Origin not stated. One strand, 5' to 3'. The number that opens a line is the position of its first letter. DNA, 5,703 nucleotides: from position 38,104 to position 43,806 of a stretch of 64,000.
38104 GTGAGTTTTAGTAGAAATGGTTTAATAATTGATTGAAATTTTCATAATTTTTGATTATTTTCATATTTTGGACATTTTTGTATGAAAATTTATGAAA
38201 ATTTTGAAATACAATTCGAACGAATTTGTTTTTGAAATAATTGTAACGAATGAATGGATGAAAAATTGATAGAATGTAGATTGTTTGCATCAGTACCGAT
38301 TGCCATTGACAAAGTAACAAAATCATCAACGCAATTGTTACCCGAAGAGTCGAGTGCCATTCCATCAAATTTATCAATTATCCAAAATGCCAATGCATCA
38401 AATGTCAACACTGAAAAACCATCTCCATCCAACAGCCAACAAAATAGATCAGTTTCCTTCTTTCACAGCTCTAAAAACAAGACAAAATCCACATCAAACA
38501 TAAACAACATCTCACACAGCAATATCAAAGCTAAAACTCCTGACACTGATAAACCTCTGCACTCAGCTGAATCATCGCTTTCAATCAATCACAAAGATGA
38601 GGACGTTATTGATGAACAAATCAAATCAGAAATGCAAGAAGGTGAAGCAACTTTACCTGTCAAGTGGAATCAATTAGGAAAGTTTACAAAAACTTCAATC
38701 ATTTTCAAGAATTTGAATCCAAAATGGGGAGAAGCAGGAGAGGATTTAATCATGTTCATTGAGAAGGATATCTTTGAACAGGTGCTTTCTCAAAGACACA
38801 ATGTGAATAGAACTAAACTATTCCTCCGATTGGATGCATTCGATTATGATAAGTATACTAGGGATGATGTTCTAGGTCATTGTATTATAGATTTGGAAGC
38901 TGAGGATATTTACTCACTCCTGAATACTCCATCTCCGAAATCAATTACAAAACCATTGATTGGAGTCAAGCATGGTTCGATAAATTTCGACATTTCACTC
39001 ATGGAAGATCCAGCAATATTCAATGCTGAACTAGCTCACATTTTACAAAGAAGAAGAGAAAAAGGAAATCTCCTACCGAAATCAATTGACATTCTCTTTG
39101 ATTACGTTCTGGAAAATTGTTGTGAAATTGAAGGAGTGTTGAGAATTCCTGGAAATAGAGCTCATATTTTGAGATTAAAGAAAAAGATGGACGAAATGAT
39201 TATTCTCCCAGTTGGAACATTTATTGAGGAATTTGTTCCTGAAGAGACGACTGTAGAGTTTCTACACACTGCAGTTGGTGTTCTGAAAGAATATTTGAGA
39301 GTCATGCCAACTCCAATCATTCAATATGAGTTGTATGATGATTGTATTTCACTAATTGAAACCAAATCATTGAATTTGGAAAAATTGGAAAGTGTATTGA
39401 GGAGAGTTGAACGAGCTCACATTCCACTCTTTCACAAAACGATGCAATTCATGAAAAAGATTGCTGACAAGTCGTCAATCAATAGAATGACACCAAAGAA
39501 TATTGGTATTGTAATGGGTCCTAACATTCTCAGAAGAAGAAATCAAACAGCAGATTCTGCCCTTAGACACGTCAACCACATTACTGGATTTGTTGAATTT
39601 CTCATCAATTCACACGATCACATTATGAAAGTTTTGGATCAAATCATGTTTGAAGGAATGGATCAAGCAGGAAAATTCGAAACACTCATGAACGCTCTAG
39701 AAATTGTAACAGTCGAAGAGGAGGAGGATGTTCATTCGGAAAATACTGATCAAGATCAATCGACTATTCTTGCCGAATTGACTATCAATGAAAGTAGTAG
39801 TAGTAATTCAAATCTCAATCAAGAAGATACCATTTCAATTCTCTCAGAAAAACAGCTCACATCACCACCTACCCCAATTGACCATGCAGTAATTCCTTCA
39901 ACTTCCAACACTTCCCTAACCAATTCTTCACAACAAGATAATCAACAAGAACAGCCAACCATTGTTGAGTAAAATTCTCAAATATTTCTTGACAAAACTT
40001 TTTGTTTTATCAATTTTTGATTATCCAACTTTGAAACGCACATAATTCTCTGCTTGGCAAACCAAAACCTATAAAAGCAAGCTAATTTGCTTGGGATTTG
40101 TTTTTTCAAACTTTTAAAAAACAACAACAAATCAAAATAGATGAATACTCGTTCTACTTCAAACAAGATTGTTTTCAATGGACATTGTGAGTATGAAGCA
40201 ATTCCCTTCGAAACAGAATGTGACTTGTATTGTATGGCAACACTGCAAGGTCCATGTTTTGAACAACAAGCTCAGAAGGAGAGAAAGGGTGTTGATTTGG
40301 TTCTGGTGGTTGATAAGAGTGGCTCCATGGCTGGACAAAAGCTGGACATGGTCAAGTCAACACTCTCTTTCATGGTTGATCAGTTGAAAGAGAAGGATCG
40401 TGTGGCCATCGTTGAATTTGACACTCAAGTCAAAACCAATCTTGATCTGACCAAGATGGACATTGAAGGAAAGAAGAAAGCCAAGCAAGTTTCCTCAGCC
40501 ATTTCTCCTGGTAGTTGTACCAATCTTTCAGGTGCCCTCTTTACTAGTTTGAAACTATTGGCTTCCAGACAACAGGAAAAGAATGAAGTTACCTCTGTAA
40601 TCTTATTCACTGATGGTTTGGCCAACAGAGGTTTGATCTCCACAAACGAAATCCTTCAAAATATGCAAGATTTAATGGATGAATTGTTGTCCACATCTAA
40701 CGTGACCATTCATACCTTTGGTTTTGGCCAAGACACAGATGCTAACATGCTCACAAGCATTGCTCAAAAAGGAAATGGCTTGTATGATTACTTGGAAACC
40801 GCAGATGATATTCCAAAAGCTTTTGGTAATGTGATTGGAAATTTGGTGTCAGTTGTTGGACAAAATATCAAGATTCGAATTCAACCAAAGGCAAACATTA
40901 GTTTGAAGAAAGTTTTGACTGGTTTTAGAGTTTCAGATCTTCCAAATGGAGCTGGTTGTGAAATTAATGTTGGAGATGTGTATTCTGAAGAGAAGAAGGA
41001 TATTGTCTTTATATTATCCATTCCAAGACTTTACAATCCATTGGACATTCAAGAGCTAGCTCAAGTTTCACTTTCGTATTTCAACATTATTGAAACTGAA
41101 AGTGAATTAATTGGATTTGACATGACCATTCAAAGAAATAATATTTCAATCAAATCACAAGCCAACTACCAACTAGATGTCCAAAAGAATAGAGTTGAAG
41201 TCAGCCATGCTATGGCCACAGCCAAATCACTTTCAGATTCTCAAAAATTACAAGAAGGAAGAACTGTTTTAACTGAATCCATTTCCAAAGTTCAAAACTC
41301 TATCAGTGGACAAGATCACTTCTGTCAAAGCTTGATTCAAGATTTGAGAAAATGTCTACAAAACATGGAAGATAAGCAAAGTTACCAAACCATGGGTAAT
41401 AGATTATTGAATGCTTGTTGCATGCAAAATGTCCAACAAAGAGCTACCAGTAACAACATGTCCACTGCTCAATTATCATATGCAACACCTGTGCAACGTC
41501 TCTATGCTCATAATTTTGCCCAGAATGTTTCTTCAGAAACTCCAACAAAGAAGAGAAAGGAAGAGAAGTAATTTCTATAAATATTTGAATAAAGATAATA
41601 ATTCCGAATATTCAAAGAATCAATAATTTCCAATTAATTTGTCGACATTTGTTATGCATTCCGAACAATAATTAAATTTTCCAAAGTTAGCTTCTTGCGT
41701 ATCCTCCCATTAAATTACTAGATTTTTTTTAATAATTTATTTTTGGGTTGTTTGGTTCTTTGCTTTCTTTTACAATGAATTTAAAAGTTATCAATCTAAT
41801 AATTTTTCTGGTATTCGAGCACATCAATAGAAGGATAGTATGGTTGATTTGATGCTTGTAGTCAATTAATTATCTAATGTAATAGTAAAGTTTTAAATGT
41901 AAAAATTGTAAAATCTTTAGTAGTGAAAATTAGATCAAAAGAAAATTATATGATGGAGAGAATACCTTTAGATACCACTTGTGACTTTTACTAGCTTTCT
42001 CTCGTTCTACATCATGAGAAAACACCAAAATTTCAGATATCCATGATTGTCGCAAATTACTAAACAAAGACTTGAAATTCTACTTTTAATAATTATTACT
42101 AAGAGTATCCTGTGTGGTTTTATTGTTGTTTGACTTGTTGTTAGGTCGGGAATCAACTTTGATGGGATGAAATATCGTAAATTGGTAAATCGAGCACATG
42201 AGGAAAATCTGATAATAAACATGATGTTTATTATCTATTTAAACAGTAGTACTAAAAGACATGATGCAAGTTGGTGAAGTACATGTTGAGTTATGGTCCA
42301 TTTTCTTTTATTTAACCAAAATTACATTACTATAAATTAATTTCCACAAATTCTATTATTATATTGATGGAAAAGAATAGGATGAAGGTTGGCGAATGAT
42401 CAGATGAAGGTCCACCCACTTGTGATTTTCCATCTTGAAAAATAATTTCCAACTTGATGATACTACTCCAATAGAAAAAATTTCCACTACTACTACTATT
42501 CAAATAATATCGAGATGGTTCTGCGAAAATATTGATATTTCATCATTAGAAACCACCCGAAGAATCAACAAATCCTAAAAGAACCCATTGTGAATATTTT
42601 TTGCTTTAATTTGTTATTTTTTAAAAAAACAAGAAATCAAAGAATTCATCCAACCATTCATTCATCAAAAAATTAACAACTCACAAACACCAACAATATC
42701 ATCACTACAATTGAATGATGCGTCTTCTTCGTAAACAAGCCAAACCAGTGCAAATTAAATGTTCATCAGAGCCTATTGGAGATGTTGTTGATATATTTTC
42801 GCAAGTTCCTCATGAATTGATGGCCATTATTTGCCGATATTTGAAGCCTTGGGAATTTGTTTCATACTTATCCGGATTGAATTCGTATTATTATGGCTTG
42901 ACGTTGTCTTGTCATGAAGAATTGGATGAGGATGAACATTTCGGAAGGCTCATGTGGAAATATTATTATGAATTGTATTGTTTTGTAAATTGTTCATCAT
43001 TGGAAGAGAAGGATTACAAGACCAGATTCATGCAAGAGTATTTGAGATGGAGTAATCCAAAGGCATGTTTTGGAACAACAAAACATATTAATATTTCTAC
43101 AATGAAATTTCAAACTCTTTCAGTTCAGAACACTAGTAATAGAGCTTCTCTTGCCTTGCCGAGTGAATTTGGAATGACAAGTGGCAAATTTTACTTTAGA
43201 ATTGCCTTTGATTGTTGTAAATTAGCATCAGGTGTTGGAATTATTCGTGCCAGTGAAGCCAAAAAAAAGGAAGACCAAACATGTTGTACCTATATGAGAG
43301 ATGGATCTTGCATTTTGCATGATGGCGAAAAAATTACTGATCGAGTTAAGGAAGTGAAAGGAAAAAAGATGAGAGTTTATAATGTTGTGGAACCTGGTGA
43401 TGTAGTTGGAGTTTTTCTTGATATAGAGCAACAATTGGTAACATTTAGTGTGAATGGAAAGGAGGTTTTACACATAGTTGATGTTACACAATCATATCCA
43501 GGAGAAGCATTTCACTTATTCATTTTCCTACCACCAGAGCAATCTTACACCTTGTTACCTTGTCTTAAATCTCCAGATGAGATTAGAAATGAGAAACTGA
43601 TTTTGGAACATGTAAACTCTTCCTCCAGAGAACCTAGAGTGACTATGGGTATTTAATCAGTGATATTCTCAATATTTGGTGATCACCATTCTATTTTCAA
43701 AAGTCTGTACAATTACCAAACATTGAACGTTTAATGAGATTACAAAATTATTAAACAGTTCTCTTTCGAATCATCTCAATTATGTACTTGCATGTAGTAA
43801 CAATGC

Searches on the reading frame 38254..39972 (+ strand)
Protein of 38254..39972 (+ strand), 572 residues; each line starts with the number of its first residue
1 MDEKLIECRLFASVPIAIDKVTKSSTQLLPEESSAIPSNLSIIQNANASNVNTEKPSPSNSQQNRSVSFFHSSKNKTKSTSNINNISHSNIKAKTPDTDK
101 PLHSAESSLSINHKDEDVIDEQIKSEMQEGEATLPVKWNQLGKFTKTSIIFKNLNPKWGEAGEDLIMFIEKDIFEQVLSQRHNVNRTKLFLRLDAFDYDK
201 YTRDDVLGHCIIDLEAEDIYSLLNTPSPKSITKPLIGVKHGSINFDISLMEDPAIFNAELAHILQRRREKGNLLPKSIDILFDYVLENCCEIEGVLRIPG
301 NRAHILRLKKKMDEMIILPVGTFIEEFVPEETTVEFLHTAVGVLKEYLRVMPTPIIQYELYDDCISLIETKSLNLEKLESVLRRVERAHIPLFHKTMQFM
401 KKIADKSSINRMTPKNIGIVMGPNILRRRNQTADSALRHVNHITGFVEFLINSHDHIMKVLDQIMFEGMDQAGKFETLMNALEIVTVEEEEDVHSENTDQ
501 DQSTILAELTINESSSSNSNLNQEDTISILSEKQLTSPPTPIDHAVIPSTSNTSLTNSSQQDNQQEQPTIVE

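Call 72: search_protein_families(library=pfam, proteins=[window:38254-39972:+], max_evalue=0.0001)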
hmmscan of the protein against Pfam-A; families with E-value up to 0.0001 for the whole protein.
window:38254-39972:+ (572 aa): 2 families
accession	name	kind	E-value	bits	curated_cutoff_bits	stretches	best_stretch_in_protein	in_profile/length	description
PF00620.32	RhoGAP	-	4.5e-27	95.2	24.5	1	275-429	1-147/148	RhoGAP domain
PF00168.36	C2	-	1.4e-05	25.7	22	0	140-216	32-91/104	C2 domain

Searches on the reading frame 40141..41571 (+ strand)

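Call 72: search_protein_families(library=pfam, proteins=[window:40141-41571:+], max_evalue=0.0001)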
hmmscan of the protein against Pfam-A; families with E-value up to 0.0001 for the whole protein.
window:40141-41571:+ (476 aa): 5 families
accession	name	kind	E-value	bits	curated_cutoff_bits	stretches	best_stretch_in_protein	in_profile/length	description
PF00092.34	VWA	-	4.1e-22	79.7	23.8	1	52-223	1-167/174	von Willebrand factor type A domain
PF13768.12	VWA_3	-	4.4e-20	72.7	27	1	52-216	2-154/155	von Willebrand factor type A domain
PF13519.12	VWA_2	-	4.9e-15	56.5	27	1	53-159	1-106/107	von Willebrand factor type A domain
PF25524.1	RSLD_CPSF6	-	2.2e-08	34.7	27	1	342-417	2-77/96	CPSF6-like, RSLD domain, N-terminal region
PF05762.20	VWA_CoxE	-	3.2e-05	23.9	26.4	1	43-165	48-165/222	VWA domain containing CoxE-like protein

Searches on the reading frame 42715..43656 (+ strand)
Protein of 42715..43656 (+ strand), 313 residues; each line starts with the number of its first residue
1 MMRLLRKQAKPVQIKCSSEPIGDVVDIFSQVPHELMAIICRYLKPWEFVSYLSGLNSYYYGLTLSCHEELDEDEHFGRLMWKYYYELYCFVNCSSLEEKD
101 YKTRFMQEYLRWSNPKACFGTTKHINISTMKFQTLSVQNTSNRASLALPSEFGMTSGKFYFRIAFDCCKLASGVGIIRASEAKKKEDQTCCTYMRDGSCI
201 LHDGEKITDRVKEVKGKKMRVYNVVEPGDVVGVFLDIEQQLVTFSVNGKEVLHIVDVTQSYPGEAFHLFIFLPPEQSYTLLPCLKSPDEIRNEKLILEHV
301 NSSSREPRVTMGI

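Call 72: search_protein_families(library=pfam, proteins=[window:42715-43656:+], max_evalue=0.0001)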
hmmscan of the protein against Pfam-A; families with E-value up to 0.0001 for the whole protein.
window:42715-43656:+ (313 aa): 1 family
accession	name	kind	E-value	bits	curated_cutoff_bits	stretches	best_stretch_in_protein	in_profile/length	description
PF00622.36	SPRY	-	2.6e-07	31.2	26.3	1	202-279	45-115/121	SPRY domain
